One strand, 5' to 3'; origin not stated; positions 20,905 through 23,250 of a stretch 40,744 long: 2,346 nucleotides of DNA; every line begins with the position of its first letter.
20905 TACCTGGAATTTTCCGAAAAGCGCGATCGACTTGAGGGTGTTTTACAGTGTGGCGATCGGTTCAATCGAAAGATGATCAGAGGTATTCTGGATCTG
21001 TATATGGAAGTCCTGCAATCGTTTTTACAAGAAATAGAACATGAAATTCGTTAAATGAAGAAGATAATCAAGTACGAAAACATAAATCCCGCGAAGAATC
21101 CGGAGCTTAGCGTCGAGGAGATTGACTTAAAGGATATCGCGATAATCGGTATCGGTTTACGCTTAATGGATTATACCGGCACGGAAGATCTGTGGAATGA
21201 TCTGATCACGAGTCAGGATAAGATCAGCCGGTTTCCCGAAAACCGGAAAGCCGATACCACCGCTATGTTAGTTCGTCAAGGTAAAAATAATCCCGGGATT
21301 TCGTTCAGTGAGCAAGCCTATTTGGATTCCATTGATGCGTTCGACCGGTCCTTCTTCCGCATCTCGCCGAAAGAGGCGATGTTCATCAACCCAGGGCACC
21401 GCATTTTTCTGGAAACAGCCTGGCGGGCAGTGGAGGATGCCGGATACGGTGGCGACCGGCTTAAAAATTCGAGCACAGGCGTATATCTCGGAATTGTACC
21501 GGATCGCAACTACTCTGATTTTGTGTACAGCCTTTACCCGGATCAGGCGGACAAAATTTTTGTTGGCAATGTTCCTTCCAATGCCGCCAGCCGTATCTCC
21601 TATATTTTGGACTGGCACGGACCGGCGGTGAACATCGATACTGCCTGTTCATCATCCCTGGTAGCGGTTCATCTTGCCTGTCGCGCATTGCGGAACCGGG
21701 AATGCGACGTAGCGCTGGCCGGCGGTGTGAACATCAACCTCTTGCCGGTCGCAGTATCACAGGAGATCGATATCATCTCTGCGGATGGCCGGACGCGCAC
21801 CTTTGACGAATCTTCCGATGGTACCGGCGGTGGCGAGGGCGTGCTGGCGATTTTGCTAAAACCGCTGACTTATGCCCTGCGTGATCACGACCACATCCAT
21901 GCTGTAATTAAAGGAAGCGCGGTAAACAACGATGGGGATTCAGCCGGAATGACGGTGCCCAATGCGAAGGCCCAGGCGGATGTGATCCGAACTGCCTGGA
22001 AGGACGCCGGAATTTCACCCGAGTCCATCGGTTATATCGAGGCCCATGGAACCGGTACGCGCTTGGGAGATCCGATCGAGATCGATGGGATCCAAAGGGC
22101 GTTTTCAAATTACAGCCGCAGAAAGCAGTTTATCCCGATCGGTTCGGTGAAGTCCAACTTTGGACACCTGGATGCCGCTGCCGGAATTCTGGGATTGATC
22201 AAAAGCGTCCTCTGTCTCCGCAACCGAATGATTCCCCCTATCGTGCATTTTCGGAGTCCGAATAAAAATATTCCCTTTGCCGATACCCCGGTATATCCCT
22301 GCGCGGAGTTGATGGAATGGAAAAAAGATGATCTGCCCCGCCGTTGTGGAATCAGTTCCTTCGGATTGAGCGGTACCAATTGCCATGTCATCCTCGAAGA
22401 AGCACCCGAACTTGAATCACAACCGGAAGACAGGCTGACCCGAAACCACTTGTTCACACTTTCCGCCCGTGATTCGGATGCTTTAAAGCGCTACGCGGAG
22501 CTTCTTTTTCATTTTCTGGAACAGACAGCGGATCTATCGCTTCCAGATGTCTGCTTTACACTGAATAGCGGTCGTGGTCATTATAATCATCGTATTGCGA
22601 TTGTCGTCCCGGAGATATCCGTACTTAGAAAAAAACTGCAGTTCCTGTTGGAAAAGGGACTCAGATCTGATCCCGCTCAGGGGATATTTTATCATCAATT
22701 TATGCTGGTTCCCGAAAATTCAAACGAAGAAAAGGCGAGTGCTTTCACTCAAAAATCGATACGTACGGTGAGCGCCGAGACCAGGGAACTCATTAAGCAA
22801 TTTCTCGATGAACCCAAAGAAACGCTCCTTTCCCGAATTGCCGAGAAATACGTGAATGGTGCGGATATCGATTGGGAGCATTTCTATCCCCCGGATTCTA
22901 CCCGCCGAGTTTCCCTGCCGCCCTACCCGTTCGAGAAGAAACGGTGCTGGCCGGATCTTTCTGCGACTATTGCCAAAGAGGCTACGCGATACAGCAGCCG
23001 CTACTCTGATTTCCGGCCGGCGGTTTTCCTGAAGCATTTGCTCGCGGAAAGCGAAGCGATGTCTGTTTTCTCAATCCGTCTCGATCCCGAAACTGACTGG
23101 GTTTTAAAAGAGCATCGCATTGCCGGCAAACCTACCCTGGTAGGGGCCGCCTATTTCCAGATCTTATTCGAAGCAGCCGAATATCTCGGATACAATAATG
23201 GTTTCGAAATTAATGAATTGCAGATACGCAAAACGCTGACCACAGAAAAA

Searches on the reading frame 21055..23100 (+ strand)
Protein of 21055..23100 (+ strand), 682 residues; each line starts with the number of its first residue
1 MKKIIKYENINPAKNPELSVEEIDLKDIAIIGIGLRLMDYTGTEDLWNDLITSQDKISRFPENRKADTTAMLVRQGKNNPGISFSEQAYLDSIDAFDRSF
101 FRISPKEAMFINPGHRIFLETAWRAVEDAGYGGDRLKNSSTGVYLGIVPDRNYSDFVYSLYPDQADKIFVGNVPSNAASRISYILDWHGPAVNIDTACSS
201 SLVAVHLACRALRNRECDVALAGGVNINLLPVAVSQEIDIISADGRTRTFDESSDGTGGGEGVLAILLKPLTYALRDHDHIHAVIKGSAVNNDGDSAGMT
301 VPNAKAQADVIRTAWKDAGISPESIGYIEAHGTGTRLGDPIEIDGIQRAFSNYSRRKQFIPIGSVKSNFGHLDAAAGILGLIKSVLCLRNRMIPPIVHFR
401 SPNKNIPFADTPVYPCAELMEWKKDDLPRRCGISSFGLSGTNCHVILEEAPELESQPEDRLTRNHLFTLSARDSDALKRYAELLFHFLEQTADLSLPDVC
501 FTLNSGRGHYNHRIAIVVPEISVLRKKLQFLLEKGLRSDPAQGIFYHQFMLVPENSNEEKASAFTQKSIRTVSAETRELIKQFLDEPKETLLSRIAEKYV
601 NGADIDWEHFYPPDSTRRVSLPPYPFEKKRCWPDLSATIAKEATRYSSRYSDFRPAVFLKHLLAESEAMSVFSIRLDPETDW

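Call 35: search_solved_structures(query=window:21055-23100:+, max_evalue=1e-20, show_alignments=1)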
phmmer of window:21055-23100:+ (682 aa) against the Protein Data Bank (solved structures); distinct sequences matched with E-value up to 1e-20: 107 (the best 60 are shown).
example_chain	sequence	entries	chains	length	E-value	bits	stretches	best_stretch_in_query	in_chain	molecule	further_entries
7zma_A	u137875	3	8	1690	2e-231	773.4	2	26-633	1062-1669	Putative polyketide synthase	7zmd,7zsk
7zmc_A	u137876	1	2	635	5.3e-123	415.1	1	27-633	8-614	Putative polyketide synthase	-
5erf_A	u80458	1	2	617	9.9e-122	410.9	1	28-632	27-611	Polyketide synthase PksL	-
5eny_A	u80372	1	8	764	2.4e-121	409.6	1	27-632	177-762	Polyketide synthase PksL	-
5e5n_A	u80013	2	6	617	2.4e-120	406.3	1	28-632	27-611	Polyketide synthase PksL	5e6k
6mhk_A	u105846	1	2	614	3.5e-120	405.8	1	26-535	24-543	Polyketide synthase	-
4mz0_A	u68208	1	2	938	1.1e-117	397.6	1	25-545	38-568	CurL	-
5erb_A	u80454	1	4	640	1.7e-117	396.9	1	23-637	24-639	Polyketide synthase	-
4wky_A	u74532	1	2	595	1.4e-111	377.3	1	26-520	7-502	Beta-ketoacyl synthase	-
4z37_A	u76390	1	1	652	6.5e-111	375.1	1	20-634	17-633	Putative mixed polyketide synthase/non-ribosomal peptide synthetase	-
4tkt_A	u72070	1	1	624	1.1e-108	367.7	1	28-527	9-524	AT-less polyketide synthase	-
7zm9_A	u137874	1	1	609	5e-108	365.6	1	25-634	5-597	Putative polyketide synthase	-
9pat_A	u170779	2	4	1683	5.8e-107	362.1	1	20-518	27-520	6-deoxyerythronolide-B synthase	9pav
9pat_C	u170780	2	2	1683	5.8e-107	362.1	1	20-518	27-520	6-deoxyerythronolide-B synthase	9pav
9pc6_A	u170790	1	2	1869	7.9e-107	361.7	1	20-518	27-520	6-deoxyerythronolide-B synthase,RifR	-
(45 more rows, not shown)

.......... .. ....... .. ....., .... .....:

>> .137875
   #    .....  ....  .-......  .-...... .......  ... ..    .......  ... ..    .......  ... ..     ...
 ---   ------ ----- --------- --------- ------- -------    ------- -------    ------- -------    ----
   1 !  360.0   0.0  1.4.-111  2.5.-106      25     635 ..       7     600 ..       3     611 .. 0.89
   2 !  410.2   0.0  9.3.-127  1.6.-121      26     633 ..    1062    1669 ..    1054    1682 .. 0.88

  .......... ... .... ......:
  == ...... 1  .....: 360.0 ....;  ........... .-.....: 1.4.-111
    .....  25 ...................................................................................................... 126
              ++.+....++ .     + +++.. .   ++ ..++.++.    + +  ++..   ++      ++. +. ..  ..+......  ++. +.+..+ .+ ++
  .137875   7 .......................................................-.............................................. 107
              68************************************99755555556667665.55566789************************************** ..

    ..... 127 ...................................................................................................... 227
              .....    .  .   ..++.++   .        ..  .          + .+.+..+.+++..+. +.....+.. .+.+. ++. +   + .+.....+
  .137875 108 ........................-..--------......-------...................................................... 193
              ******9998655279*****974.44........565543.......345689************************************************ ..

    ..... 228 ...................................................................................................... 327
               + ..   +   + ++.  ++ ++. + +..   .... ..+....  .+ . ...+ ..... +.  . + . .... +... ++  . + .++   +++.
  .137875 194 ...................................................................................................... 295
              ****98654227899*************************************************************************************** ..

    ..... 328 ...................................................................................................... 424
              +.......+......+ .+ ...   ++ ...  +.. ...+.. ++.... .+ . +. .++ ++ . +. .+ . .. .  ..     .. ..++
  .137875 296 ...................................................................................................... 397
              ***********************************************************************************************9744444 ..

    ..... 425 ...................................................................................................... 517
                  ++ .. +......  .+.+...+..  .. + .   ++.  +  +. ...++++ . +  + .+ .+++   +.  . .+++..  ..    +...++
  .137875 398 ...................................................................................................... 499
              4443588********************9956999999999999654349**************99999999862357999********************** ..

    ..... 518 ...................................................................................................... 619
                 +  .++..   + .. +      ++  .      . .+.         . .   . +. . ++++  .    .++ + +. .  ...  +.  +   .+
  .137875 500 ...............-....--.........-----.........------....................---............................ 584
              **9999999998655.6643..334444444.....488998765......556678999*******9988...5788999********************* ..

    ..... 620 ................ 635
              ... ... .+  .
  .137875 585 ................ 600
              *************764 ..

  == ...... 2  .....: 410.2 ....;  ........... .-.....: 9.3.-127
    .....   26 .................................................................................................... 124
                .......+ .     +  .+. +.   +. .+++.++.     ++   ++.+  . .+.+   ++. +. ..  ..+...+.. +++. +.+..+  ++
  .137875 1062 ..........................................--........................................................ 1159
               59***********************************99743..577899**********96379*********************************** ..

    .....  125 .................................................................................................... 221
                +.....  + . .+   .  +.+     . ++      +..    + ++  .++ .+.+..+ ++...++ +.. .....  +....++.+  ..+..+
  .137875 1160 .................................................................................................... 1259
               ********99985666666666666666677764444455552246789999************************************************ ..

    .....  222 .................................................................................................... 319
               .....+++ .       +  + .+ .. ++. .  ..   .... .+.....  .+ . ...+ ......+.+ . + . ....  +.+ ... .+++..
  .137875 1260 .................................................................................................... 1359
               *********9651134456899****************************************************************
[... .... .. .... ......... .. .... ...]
